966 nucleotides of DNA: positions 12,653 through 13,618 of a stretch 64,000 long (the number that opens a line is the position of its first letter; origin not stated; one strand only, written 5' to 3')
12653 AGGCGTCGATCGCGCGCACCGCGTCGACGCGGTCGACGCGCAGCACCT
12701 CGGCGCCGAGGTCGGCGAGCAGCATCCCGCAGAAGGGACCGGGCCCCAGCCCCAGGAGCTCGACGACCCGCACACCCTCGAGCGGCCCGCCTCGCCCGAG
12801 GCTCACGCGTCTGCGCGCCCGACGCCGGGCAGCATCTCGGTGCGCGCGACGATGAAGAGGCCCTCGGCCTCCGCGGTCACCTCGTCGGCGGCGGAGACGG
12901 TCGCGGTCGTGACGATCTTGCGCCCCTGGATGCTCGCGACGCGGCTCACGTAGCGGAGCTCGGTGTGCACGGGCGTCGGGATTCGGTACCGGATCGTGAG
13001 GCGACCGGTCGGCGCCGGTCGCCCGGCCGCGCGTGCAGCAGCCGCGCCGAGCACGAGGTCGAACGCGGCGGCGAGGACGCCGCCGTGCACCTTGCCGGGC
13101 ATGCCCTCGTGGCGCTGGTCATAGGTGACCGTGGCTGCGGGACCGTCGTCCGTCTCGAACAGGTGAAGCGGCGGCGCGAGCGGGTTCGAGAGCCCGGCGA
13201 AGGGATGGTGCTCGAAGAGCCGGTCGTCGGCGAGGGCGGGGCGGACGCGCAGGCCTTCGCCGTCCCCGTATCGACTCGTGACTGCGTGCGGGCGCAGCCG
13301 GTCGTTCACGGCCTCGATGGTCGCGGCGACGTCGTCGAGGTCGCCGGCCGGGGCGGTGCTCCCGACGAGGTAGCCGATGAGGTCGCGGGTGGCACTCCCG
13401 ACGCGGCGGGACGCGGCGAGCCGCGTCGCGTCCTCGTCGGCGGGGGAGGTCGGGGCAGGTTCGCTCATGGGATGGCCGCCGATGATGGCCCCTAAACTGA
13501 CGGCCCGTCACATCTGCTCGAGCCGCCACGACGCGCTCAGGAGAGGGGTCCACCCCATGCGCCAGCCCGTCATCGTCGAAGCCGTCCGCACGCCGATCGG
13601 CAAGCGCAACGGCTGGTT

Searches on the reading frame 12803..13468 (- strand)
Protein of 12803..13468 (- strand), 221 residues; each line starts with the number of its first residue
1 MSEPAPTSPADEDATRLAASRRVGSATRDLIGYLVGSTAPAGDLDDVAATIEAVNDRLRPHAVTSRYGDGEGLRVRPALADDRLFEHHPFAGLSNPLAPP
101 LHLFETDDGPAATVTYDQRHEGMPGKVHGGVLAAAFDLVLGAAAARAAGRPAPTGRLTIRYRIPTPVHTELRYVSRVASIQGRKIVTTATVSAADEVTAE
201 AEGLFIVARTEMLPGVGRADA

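Call 20: search_protein_families(library=pfam, proteins=[window:12803-13468:-])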
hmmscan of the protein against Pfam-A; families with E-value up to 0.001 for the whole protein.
window:12803-13468:- (221 aa): 1 family
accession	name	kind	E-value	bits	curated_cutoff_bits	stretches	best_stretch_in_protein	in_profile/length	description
PF03061.28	4HBT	-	8.2e-10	39.3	20.6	1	125-198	2-77/79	Thioesterase superfamily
